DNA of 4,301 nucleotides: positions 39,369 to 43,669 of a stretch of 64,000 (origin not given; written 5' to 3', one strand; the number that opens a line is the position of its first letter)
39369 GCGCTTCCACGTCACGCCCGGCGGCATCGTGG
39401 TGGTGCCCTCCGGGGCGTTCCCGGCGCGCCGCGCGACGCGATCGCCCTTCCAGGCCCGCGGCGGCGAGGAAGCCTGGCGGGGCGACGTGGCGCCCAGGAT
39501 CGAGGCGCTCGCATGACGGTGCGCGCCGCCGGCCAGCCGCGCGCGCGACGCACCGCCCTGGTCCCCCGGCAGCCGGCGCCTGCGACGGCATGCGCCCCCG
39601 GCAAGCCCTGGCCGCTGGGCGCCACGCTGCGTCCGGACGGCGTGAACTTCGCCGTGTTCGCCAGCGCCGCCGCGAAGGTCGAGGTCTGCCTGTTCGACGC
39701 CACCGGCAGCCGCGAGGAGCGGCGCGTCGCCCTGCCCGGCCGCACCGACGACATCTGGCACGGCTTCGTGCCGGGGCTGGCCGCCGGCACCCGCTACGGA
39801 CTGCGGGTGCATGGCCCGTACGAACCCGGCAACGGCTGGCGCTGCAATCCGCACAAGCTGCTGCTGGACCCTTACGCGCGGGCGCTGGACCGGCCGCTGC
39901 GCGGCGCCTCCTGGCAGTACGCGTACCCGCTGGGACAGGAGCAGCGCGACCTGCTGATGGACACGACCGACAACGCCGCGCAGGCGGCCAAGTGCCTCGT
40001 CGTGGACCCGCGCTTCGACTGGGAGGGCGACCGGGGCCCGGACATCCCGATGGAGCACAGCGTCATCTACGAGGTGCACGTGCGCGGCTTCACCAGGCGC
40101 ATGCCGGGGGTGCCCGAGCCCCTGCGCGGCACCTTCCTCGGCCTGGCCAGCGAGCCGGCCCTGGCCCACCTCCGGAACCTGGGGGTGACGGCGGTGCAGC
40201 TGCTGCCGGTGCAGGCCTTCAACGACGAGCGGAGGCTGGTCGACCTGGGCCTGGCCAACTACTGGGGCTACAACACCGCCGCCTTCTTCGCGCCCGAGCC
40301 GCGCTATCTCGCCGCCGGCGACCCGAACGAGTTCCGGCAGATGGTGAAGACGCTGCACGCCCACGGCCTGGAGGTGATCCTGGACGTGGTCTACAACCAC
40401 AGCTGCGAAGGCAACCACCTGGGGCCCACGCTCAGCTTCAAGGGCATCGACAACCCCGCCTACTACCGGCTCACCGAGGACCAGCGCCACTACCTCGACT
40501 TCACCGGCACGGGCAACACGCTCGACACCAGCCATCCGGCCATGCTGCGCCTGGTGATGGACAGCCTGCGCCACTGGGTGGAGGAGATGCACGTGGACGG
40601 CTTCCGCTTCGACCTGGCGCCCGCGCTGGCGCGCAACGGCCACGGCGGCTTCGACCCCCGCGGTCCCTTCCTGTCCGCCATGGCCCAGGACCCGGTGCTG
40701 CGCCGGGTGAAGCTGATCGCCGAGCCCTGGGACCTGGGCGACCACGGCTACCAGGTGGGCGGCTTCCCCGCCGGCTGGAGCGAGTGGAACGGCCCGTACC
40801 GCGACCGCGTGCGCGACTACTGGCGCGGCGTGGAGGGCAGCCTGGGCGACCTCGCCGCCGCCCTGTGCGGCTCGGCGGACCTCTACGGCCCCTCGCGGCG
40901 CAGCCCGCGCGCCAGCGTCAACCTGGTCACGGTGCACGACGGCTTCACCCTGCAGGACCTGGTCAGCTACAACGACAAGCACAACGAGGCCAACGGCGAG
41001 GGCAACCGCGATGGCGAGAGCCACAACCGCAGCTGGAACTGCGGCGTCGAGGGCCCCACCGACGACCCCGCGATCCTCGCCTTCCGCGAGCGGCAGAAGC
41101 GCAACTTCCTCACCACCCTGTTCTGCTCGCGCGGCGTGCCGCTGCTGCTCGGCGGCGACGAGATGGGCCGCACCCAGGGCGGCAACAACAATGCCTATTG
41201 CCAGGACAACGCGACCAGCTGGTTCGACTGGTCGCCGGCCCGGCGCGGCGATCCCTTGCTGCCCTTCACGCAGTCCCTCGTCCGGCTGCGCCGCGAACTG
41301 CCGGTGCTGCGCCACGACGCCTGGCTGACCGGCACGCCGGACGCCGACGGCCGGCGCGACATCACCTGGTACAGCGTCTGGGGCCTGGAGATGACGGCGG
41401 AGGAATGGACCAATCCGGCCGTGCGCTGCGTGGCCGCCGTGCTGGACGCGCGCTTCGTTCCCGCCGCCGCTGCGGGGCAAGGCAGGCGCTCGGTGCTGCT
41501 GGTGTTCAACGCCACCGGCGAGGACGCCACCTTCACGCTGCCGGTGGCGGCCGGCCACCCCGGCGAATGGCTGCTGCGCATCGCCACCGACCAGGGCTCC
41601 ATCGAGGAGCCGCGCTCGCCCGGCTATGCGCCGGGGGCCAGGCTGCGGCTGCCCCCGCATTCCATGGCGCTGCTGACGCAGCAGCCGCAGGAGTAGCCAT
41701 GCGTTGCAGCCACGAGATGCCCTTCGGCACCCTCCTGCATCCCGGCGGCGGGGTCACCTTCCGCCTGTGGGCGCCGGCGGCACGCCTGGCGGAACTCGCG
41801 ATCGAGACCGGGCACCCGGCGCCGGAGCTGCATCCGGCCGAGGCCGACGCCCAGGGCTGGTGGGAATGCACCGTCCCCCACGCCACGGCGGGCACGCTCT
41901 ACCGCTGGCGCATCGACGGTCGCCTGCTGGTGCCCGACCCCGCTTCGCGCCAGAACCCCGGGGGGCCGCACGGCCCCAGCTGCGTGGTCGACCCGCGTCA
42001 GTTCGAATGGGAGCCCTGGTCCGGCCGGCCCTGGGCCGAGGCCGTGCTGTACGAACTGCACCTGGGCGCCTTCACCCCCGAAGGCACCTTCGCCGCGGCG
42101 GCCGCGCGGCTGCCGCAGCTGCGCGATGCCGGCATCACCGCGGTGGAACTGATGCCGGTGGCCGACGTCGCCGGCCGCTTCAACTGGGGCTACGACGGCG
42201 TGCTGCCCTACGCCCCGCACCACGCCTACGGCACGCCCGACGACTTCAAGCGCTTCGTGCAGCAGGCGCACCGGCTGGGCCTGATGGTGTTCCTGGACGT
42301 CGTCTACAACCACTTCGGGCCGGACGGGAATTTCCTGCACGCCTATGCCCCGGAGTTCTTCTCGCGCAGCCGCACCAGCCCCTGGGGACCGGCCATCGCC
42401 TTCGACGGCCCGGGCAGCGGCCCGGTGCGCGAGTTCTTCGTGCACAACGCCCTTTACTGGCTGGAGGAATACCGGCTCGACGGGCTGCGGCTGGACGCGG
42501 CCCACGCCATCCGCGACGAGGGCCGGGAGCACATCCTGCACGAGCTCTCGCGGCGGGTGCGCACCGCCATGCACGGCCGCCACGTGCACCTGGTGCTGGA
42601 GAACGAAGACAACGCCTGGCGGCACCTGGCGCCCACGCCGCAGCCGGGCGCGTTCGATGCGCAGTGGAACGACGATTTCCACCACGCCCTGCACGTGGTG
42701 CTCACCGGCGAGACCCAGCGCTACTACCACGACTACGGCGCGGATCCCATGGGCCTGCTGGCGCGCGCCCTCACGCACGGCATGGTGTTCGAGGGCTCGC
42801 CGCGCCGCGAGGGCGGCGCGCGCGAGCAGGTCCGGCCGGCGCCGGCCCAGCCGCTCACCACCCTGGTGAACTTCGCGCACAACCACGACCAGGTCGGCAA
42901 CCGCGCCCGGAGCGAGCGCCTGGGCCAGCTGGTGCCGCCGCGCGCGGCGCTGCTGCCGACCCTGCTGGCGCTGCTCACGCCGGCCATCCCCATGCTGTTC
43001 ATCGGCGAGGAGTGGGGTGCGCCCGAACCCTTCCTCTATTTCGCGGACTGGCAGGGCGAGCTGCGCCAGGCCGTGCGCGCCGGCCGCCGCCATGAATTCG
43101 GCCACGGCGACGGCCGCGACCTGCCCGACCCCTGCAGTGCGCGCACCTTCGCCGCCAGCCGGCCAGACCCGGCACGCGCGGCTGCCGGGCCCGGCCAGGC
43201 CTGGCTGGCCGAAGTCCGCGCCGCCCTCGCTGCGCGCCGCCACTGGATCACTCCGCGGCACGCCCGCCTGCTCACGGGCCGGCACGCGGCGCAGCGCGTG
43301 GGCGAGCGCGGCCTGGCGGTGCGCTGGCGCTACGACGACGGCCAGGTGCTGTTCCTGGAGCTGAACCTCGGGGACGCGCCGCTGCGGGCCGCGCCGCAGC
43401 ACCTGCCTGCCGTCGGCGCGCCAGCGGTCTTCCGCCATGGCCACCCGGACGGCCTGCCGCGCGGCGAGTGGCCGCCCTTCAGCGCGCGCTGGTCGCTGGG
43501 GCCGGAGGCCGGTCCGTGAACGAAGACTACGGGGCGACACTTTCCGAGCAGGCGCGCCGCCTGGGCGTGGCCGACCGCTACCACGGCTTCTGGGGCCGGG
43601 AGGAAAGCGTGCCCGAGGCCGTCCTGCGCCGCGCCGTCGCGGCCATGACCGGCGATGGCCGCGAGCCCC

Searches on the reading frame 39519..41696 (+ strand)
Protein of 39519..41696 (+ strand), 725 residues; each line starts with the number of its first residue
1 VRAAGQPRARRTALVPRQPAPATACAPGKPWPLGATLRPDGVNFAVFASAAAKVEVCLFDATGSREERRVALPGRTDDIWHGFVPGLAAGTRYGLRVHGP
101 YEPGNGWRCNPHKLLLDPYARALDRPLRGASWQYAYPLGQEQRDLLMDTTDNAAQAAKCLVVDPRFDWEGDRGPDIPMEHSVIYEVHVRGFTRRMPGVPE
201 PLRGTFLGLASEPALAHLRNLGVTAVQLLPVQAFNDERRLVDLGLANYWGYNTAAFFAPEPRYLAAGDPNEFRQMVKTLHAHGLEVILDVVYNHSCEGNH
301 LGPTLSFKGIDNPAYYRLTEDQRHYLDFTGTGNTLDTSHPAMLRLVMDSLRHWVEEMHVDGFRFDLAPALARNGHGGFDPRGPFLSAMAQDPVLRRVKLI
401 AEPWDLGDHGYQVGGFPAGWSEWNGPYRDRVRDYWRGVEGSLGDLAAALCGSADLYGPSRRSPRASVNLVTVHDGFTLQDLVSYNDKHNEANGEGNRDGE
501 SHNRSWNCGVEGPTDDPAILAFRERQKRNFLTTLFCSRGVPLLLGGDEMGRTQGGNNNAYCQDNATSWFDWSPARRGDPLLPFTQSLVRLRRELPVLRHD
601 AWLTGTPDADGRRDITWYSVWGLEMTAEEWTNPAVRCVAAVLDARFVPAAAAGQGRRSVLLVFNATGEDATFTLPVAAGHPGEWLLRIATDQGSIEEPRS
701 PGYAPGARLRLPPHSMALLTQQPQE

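Call 23: search_protein_families(library=pfam, proteins=[window:39519-41696:+], max_evalue=0.00001)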
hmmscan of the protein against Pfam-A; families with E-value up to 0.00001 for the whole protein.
window:39519-41696:+ (725 aa): 2 families
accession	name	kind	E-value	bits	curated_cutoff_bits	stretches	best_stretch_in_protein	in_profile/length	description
PF02922.24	CBM_48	-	4.5e-19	69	22.4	1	32-120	1-83/83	Carbohydrate-binding module 48 (Isoamylase N-terminal domain)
PF00128.31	Alpha-amylase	-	1.2e-15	58.2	22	1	204-297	16-94/446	Alpha amylase, catalytic domain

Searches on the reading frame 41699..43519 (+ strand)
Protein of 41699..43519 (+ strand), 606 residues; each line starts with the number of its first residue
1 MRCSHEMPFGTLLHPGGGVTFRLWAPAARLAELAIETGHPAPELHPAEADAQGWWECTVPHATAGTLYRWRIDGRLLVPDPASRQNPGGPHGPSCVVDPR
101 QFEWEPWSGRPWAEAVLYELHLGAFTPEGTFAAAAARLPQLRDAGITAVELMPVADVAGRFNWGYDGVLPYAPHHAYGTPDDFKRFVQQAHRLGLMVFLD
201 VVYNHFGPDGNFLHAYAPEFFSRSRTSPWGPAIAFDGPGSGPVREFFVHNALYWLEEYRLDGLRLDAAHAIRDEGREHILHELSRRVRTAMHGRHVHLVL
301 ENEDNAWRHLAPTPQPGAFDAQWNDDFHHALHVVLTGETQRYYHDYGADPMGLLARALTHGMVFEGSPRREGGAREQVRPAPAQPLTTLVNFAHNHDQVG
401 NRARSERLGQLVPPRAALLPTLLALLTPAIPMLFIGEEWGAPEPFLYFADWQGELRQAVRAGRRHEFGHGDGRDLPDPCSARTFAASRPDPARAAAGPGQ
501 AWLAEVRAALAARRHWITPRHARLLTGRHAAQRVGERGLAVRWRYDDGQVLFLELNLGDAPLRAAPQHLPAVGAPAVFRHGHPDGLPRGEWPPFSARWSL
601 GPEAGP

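Call 23: search_protein_families(library=pfam, proteins=[window:41699-43519:+], max_evalue=0.00001)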
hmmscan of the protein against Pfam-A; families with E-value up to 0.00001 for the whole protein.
window:41699-43519:+ (606 aa): 3 families
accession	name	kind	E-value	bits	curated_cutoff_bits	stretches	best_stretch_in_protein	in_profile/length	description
PF00128.31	Alpha-amylase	-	2.2e-14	54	22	1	129-209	16-95/446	Alpha amylase, catalytic domain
PF02922.24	CBM_48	-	6.9e-09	36.4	22.4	1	10-75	3-71/83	Carbohydrate-binding module 48 (Isoamylase N-terminal domain)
PF11941.14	DUF3459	-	3.5e-06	27.7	22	1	506-598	2-89/90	Domain of unknown function (DUF3459)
